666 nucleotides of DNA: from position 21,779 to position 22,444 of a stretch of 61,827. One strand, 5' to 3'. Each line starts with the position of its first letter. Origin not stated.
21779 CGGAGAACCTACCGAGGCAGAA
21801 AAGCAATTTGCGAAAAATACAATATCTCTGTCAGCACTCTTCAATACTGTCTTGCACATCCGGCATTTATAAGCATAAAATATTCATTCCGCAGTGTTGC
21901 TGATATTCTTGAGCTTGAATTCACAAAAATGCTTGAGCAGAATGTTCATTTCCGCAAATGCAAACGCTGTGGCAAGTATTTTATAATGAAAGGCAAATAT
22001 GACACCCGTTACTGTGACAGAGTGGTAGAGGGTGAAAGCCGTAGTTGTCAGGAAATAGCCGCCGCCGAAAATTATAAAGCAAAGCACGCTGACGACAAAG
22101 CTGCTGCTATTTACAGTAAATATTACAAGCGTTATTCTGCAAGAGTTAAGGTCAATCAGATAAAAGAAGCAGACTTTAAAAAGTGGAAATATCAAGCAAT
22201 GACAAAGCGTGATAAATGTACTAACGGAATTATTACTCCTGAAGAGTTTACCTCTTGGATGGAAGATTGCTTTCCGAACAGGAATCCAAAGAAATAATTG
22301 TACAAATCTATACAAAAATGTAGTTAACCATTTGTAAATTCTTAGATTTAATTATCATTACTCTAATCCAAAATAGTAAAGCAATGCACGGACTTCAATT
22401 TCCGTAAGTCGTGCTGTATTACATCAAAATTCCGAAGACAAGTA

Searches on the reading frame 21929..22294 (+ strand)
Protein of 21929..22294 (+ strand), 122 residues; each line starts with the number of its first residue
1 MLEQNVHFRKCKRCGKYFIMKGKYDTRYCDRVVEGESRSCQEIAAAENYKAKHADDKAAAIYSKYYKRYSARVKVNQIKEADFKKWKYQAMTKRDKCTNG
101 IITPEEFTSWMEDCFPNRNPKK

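Call 66: search_protein_families(library=pfam, proteins=[window:21929-22294:+], max_evalue=0.001)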
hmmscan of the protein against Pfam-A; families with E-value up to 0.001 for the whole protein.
window:21929-22294:+ (122 aa): 1 family
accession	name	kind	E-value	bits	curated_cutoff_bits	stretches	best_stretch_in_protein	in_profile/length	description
PF19553.4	DUF6076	-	4.2e-17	62.8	23.5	1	7-99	50-143/168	Family of unknown function (DUF6076)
